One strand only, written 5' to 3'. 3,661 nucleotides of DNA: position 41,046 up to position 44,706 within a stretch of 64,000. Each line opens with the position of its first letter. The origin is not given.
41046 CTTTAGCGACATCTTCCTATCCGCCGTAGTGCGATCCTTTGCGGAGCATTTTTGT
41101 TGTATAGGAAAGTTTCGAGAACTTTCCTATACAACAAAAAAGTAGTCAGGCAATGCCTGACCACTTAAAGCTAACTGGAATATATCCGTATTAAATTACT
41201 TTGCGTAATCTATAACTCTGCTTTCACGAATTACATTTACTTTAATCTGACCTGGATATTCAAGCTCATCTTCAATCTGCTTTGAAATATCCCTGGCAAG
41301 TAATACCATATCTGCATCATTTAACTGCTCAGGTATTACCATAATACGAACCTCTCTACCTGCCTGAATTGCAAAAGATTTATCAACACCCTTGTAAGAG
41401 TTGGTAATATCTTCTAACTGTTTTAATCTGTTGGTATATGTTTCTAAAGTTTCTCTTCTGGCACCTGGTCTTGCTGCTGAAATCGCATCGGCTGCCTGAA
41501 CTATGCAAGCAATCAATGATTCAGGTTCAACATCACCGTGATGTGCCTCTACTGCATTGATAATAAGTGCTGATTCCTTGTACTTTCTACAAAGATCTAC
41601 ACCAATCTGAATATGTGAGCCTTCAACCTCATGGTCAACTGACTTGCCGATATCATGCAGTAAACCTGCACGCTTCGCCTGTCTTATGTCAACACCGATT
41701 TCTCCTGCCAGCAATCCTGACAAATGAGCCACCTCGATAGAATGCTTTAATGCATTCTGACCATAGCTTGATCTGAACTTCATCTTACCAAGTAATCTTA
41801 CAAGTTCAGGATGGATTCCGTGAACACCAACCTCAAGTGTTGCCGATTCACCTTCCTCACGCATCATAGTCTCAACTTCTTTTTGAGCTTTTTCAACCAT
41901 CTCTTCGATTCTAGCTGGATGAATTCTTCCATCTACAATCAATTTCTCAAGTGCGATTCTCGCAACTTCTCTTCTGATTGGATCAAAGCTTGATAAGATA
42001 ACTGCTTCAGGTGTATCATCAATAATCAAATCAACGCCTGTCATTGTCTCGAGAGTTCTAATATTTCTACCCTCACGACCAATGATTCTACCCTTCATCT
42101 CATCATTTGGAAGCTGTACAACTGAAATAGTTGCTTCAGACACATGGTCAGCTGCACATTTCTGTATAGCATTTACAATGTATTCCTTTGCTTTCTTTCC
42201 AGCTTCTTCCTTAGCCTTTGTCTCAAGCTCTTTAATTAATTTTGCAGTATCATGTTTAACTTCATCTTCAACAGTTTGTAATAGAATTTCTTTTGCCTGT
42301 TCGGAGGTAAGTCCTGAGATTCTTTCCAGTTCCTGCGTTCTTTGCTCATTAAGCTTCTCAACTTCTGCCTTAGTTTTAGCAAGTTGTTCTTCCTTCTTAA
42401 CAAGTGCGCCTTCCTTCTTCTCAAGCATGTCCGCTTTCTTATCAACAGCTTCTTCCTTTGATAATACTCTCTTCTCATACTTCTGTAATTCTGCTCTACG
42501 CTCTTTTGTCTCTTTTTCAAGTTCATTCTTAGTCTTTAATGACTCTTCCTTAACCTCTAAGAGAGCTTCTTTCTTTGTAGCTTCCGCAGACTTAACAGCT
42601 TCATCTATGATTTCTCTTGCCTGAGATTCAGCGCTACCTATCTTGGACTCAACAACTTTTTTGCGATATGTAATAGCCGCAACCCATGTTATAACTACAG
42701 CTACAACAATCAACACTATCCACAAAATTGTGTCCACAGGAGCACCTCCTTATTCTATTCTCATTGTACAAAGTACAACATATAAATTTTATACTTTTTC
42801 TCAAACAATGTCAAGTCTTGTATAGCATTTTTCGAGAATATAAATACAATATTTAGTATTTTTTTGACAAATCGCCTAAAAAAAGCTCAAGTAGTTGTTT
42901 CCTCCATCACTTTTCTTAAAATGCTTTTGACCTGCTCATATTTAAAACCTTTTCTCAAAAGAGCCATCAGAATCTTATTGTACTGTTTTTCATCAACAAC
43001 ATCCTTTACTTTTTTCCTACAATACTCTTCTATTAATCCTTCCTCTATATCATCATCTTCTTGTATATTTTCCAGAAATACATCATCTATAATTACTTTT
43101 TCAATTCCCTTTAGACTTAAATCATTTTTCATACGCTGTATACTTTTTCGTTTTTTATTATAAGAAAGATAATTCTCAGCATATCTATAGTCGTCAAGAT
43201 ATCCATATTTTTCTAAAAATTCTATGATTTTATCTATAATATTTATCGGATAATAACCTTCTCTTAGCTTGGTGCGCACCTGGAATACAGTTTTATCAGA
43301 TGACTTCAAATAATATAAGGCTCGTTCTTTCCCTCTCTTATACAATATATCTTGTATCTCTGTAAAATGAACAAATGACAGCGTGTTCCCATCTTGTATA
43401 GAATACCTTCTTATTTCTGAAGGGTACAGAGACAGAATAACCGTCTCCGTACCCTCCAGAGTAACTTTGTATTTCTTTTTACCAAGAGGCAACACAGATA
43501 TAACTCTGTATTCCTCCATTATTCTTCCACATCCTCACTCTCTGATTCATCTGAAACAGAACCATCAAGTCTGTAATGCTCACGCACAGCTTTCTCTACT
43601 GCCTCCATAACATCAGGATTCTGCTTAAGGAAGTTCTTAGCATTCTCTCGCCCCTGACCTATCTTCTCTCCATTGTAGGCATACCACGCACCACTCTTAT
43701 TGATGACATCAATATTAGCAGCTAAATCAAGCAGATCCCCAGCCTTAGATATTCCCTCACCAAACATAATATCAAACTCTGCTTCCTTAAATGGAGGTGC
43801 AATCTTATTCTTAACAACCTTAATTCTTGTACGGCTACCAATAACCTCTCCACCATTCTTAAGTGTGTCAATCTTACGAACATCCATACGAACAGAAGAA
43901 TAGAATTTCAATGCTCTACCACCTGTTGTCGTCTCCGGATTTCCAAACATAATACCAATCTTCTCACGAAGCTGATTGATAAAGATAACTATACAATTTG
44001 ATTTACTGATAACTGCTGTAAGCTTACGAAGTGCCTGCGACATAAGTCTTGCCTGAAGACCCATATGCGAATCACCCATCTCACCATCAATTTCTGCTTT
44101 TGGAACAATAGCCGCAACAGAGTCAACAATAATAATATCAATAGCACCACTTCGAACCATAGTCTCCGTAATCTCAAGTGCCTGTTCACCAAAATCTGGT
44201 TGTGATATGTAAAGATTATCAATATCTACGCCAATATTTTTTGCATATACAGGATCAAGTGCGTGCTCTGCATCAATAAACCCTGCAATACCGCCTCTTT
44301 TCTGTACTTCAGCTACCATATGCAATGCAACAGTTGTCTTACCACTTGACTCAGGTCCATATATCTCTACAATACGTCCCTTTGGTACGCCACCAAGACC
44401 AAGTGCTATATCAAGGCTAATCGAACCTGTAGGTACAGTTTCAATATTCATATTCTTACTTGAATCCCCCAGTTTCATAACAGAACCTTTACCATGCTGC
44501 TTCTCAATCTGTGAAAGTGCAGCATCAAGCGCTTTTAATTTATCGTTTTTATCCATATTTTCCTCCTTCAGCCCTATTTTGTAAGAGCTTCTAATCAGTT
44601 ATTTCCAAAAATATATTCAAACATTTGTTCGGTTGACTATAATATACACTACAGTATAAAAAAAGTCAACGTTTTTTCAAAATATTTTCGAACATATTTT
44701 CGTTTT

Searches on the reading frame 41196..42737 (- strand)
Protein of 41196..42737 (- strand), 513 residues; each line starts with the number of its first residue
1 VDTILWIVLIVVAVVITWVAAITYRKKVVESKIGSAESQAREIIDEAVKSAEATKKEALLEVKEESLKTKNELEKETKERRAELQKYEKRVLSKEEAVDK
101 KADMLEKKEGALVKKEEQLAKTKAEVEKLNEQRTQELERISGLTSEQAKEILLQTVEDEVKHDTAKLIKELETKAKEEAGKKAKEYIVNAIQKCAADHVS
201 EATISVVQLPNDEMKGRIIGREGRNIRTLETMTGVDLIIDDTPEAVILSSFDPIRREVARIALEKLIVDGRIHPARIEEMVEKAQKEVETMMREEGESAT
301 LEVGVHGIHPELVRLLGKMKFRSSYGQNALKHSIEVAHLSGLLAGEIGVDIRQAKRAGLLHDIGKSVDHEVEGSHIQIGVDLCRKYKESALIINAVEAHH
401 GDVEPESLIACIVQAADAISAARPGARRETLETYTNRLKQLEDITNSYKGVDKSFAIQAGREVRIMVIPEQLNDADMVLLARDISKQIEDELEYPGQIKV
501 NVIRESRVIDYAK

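Call 66: search_protein_families(library=pfam, proteins=[window:41196-42737:-], max_evalue=0.00001)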
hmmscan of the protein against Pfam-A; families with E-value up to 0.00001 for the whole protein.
window:41196-42737:- (513 aa): 3 families
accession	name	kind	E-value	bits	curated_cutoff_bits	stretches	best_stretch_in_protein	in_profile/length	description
PF12072.13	RNase_Y_N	-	2.4e-64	216.9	32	1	6-198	2-201/201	RNase Y N-terminal region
PF01966.28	HD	-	9e-19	68.3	22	1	330-421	2-115/116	HD domain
PF00013.35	KH_1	-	3.3e-06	27.2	21.5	1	207-260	4-61/66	KH domain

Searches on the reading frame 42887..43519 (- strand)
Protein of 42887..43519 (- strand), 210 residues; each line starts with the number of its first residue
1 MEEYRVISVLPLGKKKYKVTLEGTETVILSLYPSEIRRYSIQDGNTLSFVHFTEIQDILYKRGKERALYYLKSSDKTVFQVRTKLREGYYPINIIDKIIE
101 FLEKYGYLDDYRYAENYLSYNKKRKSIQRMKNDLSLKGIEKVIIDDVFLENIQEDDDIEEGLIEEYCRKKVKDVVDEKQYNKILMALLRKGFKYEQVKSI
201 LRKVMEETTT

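Call 66: search_protein_families(library=pfam, proteins=[window:42887-43519:-], max_evalue=0.00001)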
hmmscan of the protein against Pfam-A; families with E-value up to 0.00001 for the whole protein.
window:42887-43519:- (210 aa): 2 families
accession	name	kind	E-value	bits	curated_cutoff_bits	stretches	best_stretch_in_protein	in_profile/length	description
PF21982.2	RecX_HTH1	-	1.1e-09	38.6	26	1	64-102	2-40/40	RecX, first three-helix domain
PF02631.22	RecX_HTH2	-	1.5e-06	28.8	26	1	109-146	1-40/42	RecX, second three-helix domain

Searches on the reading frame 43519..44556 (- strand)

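Call 66: search_protein_families(library=pfam, proteins=[window:43519-44556:-], max_evalue=0.00001)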
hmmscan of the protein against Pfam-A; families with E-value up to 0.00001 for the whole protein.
window:43519-44556:- (345 aa): 4 families
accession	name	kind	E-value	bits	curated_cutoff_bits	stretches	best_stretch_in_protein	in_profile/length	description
PF00154.27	RecA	-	5e-143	475.7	27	1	8-270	1-262/262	recA bacterial DNA recombination protein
PF21096.2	RecA_C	-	1.5e-26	92.7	27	1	273-328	1-56/57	RecA C-terminal domain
PF08423.17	Rad51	-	3.1e-09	36.9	22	1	38-229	5-212/244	Rad51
PF06745.19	ATPase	-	3.6e-06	27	26.6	0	41-207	1-167/231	KaiC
